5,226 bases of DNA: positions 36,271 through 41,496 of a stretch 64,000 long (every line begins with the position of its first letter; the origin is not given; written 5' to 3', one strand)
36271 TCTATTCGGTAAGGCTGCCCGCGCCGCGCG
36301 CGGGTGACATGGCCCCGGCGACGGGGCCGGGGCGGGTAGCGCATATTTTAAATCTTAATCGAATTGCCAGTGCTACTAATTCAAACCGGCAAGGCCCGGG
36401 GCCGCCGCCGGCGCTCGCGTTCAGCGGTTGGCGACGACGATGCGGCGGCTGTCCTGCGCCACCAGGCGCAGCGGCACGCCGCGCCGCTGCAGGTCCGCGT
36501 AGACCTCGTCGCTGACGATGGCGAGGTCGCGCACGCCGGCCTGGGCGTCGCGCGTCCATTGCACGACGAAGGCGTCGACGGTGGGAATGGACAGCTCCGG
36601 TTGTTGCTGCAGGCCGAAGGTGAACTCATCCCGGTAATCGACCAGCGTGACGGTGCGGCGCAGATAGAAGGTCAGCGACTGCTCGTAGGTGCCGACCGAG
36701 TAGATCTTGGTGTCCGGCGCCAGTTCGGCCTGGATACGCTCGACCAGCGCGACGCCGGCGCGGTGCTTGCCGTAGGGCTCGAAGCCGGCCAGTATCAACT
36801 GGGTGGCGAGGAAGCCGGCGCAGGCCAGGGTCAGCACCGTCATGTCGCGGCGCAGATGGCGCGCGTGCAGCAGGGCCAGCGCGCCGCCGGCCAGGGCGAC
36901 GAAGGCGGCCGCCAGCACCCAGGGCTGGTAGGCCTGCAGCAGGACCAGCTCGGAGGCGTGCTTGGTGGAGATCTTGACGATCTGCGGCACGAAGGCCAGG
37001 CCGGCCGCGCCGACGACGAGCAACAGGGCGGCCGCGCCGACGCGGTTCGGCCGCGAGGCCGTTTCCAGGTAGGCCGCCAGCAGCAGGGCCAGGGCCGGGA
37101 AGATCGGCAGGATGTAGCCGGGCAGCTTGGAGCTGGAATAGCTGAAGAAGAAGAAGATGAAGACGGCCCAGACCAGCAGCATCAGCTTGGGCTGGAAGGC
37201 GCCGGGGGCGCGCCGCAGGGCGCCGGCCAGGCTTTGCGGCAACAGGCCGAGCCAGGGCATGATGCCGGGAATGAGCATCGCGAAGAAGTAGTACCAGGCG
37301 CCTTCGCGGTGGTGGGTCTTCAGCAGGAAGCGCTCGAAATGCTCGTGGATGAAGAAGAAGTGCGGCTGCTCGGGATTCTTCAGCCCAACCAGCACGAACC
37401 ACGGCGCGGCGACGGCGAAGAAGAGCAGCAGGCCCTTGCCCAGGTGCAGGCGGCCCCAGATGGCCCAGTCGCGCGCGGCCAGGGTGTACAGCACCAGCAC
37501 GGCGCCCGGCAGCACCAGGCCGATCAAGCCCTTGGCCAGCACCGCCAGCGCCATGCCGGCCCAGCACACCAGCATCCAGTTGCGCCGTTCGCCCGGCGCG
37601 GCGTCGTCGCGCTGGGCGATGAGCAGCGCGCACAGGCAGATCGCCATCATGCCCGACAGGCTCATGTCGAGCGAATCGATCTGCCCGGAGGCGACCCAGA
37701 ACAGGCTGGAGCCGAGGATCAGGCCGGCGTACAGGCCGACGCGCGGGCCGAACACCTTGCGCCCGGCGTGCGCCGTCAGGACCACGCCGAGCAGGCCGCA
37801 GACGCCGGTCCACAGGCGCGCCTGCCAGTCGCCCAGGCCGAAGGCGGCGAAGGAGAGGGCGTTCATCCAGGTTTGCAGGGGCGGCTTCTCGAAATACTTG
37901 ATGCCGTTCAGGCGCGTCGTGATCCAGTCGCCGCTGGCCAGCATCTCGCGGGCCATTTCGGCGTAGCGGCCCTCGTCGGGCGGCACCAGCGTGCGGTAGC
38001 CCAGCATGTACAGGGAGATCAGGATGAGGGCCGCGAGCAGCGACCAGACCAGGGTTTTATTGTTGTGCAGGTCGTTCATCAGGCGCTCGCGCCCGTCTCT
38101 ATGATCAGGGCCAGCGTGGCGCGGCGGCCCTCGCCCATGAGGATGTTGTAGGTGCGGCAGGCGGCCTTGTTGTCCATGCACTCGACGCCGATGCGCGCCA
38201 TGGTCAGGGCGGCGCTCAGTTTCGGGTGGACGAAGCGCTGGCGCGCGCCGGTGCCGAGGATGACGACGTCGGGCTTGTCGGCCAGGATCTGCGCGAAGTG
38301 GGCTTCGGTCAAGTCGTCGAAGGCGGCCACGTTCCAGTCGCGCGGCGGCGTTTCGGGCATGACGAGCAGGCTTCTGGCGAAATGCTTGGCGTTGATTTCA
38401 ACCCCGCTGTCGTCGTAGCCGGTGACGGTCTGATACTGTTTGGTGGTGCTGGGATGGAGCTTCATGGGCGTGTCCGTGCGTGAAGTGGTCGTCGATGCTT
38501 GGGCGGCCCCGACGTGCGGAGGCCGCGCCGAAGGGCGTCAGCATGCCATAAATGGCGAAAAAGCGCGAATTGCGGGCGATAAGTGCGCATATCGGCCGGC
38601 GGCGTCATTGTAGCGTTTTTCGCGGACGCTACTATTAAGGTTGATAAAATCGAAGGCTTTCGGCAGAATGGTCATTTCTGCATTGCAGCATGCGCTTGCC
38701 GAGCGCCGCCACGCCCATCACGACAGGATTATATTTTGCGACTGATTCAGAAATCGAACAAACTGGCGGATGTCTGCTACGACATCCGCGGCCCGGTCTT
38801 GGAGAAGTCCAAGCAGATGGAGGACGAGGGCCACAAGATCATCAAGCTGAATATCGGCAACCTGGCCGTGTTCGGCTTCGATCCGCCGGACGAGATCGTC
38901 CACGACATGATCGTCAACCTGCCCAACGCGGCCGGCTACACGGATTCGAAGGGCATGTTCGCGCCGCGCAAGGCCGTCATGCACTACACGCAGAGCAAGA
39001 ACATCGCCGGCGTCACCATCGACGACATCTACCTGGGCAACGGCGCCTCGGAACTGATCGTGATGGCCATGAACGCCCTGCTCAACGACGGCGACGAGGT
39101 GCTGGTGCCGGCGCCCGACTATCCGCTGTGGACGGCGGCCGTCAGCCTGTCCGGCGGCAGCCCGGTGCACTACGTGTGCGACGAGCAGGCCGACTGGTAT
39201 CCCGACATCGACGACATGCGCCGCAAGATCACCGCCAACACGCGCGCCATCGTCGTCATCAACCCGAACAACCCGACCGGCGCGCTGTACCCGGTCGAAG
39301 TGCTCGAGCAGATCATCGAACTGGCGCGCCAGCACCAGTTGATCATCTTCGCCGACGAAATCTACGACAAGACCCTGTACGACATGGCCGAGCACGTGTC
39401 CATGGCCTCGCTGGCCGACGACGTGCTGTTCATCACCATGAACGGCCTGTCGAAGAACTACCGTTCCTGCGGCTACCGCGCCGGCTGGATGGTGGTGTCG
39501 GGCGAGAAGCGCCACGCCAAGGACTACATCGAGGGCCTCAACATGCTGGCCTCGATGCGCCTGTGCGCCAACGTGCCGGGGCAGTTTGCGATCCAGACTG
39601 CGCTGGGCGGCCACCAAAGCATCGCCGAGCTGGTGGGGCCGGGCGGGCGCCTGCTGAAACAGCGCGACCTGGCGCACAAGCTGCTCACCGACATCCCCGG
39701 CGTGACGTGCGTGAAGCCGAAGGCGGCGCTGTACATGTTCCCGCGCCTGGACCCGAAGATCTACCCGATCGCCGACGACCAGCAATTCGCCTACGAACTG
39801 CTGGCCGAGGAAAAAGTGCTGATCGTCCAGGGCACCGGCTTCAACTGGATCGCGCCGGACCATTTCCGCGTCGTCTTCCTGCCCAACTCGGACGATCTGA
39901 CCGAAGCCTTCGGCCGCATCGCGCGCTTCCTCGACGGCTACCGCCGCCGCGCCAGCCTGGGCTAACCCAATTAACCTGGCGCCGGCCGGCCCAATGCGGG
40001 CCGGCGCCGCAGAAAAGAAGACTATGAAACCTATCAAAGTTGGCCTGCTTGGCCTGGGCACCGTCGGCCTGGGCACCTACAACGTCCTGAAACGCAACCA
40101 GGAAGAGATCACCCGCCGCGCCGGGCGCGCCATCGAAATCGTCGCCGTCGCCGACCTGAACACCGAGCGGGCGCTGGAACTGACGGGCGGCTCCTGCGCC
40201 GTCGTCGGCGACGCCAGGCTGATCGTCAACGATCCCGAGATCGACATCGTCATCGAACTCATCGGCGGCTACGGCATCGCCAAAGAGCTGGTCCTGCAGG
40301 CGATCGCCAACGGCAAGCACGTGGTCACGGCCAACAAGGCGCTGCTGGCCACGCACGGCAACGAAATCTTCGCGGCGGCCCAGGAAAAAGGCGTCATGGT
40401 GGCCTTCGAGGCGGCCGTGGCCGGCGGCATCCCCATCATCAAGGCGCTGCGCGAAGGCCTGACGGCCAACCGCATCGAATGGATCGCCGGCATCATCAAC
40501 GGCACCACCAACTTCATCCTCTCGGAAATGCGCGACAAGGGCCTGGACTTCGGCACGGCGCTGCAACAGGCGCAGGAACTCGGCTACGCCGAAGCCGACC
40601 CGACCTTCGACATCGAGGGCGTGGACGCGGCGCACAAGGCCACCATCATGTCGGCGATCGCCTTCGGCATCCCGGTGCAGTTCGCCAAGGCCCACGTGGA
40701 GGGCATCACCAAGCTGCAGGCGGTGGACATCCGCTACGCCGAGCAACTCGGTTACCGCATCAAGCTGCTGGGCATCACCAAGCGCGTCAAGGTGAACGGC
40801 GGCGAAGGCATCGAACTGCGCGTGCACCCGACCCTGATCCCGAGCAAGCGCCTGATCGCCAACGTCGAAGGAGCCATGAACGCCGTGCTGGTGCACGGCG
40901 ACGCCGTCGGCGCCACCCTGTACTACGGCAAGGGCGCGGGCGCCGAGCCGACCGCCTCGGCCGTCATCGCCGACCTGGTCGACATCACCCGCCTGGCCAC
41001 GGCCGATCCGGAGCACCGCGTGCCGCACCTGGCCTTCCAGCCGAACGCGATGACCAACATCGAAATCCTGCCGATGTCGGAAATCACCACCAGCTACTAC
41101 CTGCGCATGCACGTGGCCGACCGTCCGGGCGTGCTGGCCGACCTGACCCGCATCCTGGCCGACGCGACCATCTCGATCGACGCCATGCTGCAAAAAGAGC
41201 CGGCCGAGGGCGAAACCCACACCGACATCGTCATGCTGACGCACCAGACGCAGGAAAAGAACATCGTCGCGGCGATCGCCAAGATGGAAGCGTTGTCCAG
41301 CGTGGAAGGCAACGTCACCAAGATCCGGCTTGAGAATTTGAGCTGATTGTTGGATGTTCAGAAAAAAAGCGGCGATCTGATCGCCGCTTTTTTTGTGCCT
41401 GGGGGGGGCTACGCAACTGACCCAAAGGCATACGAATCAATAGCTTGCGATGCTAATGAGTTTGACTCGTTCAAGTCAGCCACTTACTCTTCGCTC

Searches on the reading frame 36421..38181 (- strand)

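Call 63: search_protein_families(library=pfam, proteins=[window:36421-38181:-], max_evalue=0.001)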
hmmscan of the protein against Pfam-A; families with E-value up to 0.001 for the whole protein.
window:36421-38181:- (586 aa): 3 families
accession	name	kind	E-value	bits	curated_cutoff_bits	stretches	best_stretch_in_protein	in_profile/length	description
PF18583.6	Arnt_C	-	7.1e-36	122.5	26.5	1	479-585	1-103/103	Aminoarabinose transferase C-terminal domain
PF13231.12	PMT_2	-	8.3e-13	49.3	26.1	1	99-262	2-158/160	Dolichyl-phosphate-mannose-protein mannosyltransferase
PF02366.24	PMT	-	3e-12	47.1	22.7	1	45-265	5-234/245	Dolichyl-phosphate-mannose-protein mannosyltransferase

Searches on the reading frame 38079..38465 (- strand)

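Call 63: search_protein_families(library=pfam, proteins=[window:38079-38465:-], max_evalue=0.001)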
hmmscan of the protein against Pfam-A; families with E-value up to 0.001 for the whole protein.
window:38079-38465:- (128 aa): 1 family
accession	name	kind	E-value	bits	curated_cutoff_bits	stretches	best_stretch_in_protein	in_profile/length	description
PF04430.19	DUF498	-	7.1e-34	116.5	33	1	14-121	1-109/109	Protein of unknown function (DUF498/DUF598)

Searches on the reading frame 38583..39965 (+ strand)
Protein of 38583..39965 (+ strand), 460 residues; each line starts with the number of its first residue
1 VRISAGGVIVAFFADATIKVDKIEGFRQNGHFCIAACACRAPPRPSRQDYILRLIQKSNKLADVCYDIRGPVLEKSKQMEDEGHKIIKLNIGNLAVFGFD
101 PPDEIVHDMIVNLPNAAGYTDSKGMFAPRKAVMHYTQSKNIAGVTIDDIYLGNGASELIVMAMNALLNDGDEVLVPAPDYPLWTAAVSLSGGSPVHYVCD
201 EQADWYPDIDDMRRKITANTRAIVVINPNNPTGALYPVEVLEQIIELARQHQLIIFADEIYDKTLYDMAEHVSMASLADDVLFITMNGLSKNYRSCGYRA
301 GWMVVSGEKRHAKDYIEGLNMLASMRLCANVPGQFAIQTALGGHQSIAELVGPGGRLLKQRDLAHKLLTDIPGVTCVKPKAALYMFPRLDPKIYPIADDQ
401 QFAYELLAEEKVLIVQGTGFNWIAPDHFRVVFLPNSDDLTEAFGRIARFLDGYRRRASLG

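Call 63: search_protein_families(library=pfam, proteins=[window:38583-39965:+], max_evalue=0.001)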
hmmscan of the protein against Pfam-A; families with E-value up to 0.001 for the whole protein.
window:38583-39965:+ (460 aa): 3 families
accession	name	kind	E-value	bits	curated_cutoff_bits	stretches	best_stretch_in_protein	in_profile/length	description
PF00155.27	Aminotran_1_2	-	1.5e-54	186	19.7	1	85-446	2-361/361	Aminotransferase class I and II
PF01041.23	DegT_DnrJ_EryC1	-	9.5e-07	28.8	19.8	1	152-258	46-145/360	DegT/DnrJ/EryC1/StrS aminotransferase family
PF00266.25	Aminotran_5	-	1.8e-05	24.3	21.5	1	147-258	62-175/371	Aminotransferase class-V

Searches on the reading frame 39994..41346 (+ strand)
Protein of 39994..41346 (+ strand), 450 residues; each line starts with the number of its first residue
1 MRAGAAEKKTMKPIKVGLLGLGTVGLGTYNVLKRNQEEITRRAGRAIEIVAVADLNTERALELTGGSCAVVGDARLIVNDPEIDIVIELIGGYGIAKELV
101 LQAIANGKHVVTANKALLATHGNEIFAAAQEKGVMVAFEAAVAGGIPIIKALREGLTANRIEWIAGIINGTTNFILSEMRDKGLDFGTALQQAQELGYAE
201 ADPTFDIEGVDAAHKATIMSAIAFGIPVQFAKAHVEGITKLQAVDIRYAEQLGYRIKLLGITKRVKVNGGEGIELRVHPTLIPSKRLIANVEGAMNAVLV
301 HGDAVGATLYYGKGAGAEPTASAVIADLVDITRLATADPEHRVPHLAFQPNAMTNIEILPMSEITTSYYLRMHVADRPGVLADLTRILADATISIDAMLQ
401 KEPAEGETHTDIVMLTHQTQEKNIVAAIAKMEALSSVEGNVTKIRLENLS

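Call 63: search_protein_families(library=pfam, proteins=[window:39994-41346:+], max_evalue=0.001)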
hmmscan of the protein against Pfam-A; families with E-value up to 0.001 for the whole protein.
window:39994-41346:+ (450 aa): 6 families
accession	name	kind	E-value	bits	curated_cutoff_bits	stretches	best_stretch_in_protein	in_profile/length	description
PF00742.24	Homoserine_dh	-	5.4e-65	218.9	22.9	1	147-329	1-173/173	Homoserine dehydrogenase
PF03447.22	NAD_binding_3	-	3.5e-20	73.3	24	1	20-139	1-116/116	Homoserine dehydrogenase, NAD binding domain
PF01842.31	ACT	-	1.9e-11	44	27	1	368-433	1-63/66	ACT domain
PF01408.29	GFO_IDH_MocA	-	3e-05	25.1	24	1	14-137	1-117/120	Oxidoreductase family, NAD-binding Rossmann fold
PF22629.2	ACT_AHAS_ss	-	4e-05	24.1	27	1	370-432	1-63/67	AHAS small subunit-like ACT domain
PF13291.12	ACT_4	-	0.00026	22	27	1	370-435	9-76/80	ACT domain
